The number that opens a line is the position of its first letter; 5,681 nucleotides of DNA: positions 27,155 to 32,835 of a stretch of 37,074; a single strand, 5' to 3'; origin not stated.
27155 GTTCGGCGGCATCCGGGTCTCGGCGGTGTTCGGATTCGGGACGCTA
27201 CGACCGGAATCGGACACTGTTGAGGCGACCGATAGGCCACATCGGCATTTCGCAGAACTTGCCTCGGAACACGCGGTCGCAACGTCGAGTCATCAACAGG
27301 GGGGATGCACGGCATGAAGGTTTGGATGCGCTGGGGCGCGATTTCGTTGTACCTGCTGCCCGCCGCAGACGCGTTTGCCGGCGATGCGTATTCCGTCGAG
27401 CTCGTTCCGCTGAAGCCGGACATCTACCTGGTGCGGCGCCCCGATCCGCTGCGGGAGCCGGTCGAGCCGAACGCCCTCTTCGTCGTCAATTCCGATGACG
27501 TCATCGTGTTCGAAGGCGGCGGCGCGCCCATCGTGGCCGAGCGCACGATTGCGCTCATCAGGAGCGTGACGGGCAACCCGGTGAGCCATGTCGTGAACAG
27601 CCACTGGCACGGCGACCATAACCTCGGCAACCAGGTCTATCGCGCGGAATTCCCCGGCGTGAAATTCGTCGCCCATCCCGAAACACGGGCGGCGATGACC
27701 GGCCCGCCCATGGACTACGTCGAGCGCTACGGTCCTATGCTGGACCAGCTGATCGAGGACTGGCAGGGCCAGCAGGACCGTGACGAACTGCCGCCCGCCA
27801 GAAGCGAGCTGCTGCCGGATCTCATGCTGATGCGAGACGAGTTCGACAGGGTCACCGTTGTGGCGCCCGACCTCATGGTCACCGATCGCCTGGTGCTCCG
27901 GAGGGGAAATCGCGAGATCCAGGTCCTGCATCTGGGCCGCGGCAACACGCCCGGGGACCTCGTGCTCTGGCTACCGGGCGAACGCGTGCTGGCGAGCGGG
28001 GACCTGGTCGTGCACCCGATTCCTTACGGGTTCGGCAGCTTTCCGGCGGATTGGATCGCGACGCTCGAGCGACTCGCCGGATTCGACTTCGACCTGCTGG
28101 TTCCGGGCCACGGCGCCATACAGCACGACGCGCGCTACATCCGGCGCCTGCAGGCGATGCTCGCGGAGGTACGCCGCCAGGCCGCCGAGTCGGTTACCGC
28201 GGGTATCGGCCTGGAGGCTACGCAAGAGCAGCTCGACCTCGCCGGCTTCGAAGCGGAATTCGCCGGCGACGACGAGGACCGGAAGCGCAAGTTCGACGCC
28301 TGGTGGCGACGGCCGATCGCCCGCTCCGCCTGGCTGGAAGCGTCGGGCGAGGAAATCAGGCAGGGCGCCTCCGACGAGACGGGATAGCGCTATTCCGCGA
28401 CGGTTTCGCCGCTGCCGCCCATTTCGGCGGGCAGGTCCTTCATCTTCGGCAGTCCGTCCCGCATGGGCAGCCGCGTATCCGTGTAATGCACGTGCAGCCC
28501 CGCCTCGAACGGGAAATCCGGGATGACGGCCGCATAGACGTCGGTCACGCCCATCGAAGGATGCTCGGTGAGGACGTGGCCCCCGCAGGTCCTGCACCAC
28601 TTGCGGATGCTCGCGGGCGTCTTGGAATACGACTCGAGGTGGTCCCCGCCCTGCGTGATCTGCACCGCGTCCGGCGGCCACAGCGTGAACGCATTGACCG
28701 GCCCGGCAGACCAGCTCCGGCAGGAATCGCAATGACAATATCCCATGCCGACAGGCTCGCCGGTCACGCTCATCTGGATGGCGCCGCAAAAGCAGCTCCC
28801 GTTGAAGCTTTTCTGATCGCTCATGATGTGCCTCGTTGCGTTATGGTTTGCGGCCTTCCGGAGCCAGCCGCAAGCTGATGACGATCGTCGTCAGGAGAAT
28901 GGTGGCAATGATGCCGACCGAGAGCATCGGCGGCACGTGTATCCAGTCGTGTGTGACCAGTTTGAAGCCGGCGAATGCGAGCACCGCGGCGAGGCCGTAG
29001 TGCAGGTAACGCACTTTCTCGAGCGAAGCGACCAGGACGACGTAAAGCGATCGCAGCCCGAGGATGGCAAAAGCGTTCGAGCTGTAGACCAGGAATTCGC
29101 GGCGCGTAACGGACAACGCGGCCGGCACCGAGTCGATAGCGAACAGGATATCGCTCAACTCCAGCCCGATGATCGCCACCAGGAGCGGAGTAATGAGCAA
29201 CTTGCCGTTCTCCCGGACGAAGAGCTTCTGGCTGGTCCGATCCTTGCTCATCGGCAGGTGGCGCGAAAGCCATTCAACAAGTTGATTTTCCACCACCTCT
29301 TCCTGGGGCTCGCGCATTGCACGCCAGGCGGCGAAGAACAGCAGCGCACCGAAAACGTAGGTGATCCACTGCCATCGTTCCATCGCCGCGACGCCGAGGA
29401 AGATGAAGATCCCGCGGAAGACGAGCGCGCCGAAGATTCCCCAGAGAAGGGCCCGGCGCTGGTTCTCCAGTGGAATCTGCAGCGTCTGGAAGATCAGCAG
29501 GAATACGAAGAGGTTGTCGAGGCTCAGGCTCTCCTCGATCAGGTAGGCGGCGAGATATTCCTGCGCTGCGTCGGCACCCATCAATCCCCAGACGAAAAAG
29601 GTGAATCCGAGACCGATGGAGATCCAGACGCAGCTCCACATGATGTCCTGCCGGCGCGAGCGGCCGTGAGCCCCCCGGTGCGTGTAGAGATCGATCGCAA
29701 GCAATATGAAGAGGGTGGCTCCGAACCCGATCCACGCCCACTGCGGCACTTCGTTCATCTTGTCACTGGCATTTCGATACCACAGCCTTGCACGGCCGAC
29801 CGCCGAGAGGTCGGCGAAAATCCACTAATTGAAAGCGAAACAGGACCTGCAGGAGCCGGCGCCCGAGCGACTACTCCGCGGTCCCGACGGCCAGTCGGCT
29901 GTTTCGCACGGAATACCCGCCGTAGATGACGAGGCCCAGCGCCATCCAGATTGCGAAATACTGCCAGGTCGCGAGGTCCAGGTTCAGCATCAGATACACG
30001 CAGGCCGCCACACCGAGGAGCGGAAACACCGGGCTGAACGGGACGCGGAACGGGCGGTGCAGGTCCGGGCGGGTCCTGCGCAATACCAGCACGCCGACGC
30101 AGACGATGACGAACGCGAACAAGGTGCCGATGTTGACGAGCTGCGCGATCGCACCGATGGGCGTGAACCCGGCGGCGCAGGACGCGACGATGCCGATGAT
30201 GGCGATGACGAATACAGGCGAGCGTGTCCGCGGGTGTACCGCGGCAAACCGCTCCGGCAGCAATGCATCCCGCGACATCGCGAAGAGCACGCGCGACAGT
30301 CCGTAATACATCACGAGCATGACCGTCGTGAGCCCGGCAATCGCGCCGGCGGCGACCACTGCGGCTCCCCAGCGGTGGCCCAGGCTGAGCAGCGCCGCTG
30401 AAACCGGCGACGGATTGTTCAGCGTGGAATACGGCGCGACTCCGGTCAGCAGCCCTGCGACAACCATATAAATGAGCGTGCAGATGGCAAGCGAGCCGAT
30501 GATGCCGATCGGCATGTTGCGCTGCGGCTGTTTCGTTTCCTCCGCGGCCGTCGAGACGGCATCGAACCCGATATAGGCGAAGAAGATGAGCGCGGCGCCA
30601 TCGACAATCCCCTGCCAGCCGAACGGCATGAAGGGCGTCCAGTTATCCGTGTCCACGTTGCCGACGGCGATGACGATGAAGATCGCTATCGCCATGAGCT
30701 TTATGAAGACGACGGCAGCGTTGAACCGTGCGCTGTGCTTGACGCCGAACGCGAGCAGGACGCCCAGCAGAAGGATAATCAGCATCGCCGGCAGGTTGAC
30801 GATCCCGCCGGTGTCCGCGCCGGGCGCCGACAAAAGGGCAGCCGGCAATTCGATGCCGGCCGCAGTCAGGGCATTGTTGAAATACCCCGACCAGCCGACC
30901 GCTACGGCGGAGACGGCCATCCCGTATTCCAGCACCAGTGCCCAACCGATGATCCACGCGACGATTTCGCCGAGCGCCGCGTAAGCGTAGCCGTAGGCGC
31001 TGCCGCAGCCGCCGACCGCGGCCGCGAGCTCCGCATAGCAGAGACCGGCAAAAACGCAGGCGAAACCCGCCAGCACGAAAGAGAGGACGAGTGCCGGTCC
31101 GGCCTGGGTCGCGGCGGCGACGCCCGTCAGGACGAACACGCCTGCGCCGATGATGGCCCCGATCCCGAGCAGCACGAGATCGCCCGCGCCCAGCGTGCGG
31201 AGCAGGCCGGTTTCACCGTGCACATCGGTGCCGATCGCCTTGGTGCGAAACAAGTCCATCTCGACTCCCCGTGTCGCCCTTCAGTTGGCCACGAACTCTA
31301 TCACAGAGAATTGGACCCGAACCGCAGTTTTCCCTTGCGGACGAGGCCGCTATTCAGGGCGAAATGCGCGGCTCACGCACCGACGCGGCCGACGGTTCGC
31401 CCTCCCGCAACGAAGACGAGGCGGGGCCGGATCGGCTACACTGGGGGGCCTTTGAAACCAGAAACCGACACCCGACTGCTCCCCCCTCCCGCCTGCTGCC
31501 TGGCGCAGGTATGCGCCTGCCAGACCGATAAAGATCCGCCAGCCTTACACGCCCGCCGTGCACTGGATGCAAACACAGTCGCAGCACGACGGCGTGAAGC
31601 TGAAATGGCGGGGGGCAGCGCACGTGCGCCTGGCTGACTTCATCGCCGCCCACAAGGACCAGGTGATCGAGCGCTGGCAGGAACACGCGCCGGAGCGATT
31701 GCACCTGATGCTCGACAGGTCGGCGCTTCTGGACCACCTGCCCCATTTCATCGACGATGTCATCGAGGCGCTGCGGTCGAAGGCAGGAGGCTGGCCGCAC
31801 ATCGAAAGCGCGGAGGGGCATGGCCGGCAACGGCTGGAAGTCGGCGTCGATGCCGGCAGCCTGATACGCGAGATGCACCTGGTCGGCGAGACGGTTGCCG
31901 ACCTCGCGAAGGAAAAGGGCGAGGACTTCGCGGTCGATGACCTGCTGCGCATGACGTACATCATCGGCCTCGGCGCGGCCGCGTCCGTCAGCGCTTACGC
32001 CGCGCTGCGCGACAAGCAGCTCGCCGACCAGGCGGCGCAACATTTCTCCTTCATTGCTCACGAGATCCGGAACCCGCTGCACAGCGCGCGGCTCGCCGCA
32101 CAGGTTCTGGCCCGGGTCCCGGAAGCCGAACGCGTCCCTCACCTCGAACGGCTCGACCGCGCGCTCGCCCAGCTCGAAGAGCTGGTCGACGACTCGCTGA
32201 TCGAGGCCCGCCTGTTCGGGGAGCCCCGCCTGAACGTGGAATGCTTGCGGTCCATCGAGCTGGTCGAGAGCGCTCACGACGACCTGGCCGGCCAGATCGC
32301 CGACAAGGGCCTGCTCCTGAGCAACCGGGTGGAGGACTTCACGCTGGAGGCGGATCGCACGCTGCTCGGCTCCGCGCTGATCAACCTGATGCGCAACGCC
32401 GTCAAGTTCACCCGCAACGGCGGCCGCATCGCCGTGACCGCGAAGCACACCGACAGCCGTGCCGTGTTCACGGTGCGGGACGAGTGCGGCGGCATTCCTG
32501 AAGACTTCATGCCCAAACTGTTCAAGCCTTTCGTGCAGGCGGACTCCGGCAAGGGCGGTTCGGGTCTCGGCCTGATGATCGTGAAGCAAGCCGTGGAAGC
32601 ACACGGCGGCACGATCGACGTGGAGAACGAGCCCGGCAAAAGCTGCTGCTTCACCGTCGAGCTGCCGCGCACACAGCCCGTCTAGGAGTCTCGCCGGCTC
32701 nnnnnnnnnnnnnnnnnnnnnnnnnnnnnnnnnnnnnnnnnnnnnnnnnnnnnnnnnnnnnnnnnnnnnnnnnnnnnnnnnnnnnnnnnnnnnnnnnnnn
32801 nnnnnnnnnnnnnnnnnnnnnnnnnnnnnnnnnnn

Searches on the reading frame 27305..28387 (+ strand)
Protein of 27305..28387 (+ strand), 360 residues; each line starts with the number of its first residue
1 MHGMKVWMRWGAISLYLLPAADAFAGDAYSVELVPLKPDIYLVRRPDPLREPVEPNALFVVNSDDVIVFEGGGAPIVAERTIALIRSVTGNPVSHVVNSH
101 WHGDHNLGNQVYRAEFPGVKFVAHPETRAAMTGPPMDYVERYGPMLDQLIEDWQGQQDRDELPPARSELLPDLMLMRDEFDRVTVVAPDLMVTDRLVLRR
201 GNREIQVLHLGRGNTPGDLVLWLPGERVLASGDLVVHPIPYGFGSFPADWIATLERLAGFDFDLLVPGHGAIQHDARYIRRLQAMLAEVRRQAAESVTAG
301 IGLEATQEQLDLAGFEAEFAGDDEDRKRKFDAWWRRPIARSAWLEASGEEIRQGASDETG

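Call 8: search_protein_families(library=ncbifam, proteins=[window:27305-28387:+], max_evalue=0.00001)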
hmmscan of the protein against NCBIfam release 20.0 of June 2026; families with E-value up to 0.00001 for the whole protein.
window:27305-28387:+ (360 aa): 12 families
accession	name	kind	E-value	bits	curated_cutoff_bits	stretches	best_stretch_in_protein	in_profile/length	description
TIGR04559.1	SoxH_rel_PQQ_2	hypoth_equivalog_domain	3.7e-28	98.7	280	2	56-151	31-124/283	quinoprotein relay system zinc metallohydrolase 2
TIGR04558.1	SoxH_rel_PQQ_1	hypoth_equivalog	4.6e-26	91.6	300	2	56-142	35-117/285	quinoprotein relay system zinc metallohydrolase 1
NF033088.2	bla_subclass_B1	equivalog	1.3e-14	54.4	200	1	30-131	5-105/217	subclass B1 metallo-beta-lactamase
NF012229.1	bla_class_B_core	domain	7.1e-11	42.4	100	1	53-224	13-139/139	metallo-beta-lactamase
NF033087.1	bla_subclass_B2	equivalog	1.5e-09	37.9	240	0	33-129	4-94/221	subclass B2 metallo-beta-lactamase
NF038046.1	blaCVI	exception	2.4e-09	37.1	575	0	30-114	24-104/255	CVI family subclass B2 metallo-beta-lactamase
NF041758.1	B1_blaCHM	exception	8.1e-07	28.6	475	0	185-271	139-230/246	CHM family subclass B1 metallo-beta-lactamase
NF012225.0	blaSFH_gen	exception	1.5e-06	27.9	440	0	20-113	15-103/252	SFH-related subclass B2 metallo-beta-lactamase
NF012224.1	blaSFH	exception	1.6e-06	27.7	550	0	16-123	9-109/250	SFH family subclass B2 metallo-beta-lactamase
NF012146.1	blaB-IND-MUS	exception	2.3e-06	27.1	270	0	199-269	142-218/237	BlaB/IND/MUS family subclass B1 metallo-beta-lactamase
NF000329.2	bla_B2_CphA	exception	5.3e-06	26.3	500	0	4-132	1-124/253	CphA family subclass B2 metallo-beta-lactamase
NF038003.2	blaPFM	exception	8.6e-06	25.4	525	0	6-113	3-104/253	PFM family subclass B2 metallo-beta-lactamase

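Call 9: search_protein_families(library=pfam, proteins=[window:27305-28387:+], max_evalue=0.001)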
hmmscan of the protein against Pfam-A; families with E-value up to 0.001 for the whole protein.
window:27305-28387:+ (360 aa): 1 family
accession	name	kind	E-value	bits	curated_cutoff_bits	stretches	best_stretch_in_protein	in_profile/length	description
PF00753.33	Lactamase_B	-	1e-18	68.5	22.7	1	53-269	4-196/196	Metallo-beta-lactamase superfamily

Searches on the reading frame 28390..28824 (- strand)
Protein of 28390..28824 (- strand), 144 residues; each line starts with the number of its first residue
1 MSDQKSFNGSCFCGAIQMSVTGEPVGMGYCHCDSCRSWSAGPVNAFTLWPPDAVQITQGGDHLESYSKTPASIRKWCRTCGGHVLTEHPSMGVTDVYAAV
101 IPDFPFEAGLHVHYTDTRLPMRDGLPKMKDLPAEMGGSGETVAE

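Call 8: search_protein_families(library=ncbifam, proteins=[window:28390-28824:-], max_evalue=0.00001)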
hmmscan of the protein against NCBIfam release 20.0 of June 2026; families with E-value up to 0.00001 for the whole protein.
window:28390-28824:- (144 aa): 0 families

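Call 9: search_protein_families(library=pfam, proteins=[window:28390-28824:-], max_evalue=0.001)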
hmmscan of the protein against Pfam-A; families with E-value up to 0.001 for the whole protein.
window:28390-28824:- (144 aa): 1 family
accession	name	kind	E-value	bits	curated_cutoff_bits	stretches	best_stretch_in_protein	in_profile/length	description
PF04828.22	GFA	-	1.1e-18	67.8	24.3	1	7-90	2-88/115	Glutathione-dependent formaldehyde-activating enzyme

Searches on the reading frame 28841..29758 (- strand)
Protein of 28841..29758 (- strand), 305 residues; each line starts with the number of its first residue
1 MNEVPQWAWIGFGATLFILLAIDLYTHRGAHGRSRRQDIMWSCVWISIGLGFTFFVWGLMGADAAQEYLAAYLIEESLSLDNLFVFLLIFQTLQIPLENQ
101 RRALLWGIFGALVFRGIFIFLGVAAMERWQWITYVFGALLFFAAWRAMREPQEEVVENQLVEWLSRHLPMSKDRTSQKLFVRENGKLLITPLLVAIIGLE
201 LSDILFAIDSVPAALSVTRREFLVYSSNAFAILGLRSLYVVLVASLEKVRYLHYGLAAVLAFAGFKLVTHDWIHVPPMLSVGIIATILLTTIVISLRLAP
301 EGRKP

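Call 8: search_protein_families(library=ncbifam, proteins=[window:28841-29758:-], max_evalue=0.00001)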
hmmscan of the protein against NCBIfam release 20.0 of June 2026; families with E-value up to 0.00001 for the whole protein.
window:28841-29758:- (305 aa): 3 families
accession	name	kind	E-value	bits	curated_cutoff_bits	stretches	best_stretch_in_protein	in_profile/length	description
TIGR03718.1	R_switched_Alx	subfamily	1.9e-101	339.5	246.4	1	5-297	2-299/303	TerC/Alx family metal homeostasis membrane protein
TIGR03716.1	R_switched_YkoY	subfamily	4.6e-19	68.9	138.5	1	73-278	7-190/220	integral membrane protein, YkoY family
TIGR03717.1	R_switched_YjbE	subfamily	3.7e-08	33.3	134.8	1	74-271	8-176/176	YjbE family putative metal transport protein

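Call 9: search_protein_families(library=pfam, proteins=[window:28841-29758:-], max_evalue=0.001)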
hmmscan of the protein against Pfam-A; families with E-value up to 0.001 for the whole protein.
window:28841-29758:- (305 aa): 2 families
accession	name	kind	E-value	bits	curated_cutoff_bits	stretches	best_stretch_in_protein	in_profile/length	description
PF03741.22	TerC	-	9.2e-47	159.5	27.8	1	70-270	2-177/178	Integral membrane protein TerC family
PF04332.21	DUF475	-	0.00031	21.1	27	1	160-296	156-287/293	Protein of unknown function (DUF475)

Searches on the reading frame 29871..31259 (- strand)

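Call 8: search_protein_families(library=ncbifam, proteins=[window:29871-31259:-], max_evalue=0.00001)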
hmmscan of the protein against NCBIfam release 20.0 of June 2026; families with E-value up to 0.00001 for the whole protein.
window:29871-31259:- (462 aa): 25 families
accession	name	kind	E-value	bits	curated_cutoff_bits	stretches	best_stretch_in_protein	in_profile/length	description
NF053761.1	BrChAATpBcaP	equivalog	1.3e-186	621.2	690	1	3-456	1-458/460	branched-chain amino acid transporter BcaP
TIGR00909.1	2A0306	subfamily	6.2e-145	483.4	556.8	1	19-446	1-426/429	amino acid transporter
TIGR00906.1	2A0303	subfamily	7.7e-113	377.9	681.7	2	3-395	13-428/602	cationic amino acid transport permease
TIGR00908.1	2A0305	equivalog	1.9e-29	102.8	381.75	1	19-430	5-408/442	ethanolamine permease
TIGR00911.1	2A0308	subfamily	2.2e-28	99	701.8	1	20-425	45-446/505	L-type amino acid transporter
TIGR00905.1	2A0302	subfamily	1.1e-16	60.8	409.05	1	21-451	7-437/473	basic amino acid/polyamine antiporter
NF008466.1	PRK11357.1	equivalog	1.2e-16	60.8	800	1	19-449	6-435/446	fructoselysine/psicoselysine transporter FrlA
TIGR03428.1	ureacarb_perm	hypoth_equivalog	8.1e-14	51.3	740.45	1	40-402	33-399/475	permease, urea carboxylase system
NF008484.0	PRK11387.1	equivalog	1.9e-11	43.6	716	1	17-451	10-454/471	S-methylmethionine permease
TIGR01773.1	GABAperm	equivalog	3.7e-11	42.4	678.1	1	27-392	18-371/452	GABA permease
NF008272.0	PRK11049.1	equivalog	5.8e-11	42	732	1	13-430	13-438/470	D-serine/D-alanine/glycine transporter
NF008245.0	PRK11021.1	equivalog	9.9e-09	34.7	284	1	33-366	18-332/419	L-methionine/branched-chain amino acid transporter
NF007938.0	PRK10655.1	equivalog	1.4e-08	34.4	409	1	26-452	11-430/438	putrescine-ornithine antiporter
NF053662.1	Glu_GABA_anti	equivalog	1.7e-08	33.9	640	1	226-424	197-406/468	glutamate/gamma-aminobutyrate antiporter GadC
TIGR00913.1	2A0310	subfamily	2.2e-08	33.3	578.7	1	23-391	4-385/480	amino acid permease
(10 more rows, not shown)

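Call 9: search_protein_families(library=pfam, proteins=[window:29871-31259:-], max_evalue=0.001)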
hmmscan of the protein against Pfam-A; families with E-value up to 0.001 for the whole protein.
window:29871-31259:- (462 aa): 4 families
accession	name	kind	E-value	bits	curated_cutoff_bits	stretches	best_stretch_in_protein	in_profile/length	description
PF13520.12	AA_permease_2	-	1.5e-54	186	27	1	28-443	6-425/427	Amino acid permease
PF00324.27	AA_permease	-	6.8e-39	134.3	24.6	1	28-430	2-423/470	Amino acid permease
PF13906.12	AA_permease_C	-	4.5e-14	52.7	27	1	404-454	1-51/51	C-terminus of AA_permease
PF03845.19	Spore_permease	-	0.00059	19.2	23.4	1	159-267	115-226/321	Spore germination protein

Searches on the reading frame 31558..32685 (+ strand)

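Call 8: search_protein_families(library=ncbifam, proteins=[window:31558-32685:+], max_evalue=0.00001)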
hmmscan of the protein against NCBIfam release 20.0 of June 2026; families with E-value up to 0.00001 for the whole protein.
window:31558-32685:+ (375 aa): 77 families (the best 25 are shown)
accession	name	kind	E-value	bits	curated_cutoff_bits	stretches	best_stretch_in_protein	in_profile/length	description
NF008312.0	PRK11100.1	equivalog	1e-32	113.7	356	1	161-372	258-475/477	two-component system sensor histidine kinase CreC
NF046044.1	PnpS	equivalog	5.8e-30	104.6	400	1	166-370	177-390/390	two-component system histidine kinase PnpS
TIGR02966.1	phoR_proteo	equivalog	6e-30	104.4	334.2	1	158-368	113-332/333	phosphate regulon sensor histidine kinase PhoR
NF011874.0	PRK15347.1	equivalog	6.8e-29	100.5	852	1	155-371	394-614/921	two component system sensor kinase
NF008468.0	PRK11360.1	equivalog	1.9e-27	95.9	646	1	166-372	403-609/616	two-component system sensor histidine kinase AtoS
NF007007.0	PRK09470.1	equivalog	2.3e-27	96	486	1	158-371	244-459/463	envelope stress sensor histidine kinase CpxA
NF047874.1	MASE3_PAS_HK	subfamily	7.2e-27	94.4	560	1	205-371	456-625/655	MASE3 domain-containing sensor histidine kinase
NF008025.0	PRK10755.1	equivalog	1.2e-26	93.3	314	1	161-362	145-346/362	two-component system sensor histidine kinase PmrB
NF045595.1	HK_scytonemin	equivalog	1.9e-26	92.6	865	1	149-371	405-635/637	scytonemin biosynthesis sensor histidine kinase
NF041735.1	hist_kin_RppB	equivalog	2.2e-26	92.6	400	1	158-370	215-438/438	two-component system sensor histidine kinase RppB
TIGR02956.1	TMAO_torS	equivalog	2.6e-26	92.1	676.5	1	153-372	454-683/967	TMAO reductase system sensor histidine kinase/response regulator TorS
NF007688.0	PRK10364.1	equivalog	7.9e-26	90.8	479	1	166-371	247-451/460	two-component system sensor histidine kinase ZraS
NF006800.0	PRK09303.1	equivalog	2.9e-25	89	342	1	161-370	153-376/383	histidine kinase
NF007898.0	PRK10604.1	equivalog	5.3e-25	88.5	478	1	164-372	217-424/433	two-component system sensor histidine kinase RstB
NF041947.1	LuxQ_Vibrio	equivalog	7.7e-25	86.9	1200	1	143-370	456-695/843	quorum-sensing autoinducer 2 sensor kinase/phosphatase LuxQ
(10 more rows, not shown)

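Call 9: search_protein_families(library=pfam, proteins=[window:31558-32685:+], max_evalue=0.001)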
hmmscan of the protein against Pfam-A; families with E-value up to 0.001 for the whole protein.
window:31558-32685:+ (375 aa): 3 families
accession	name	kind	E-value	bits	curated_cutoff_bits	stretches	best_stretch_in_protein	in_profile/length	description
PF02518.31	HATPase_c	-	1.8e-27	96.4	26.4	1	266-372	2-110/111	Histidine kinase-, DNA gyrase B-, and HSP90-like ATPase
PF00512.31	HisKA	-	1.4e-09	38.3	26.9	1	161-218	4-62/66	His Kinase A (phospho-acceptor) domain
PF14361.12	RsbRD_N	-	0.00028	22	24.3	1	25-114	1-100/104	RsbT co-antagonist protein rsbRD N-terminal domain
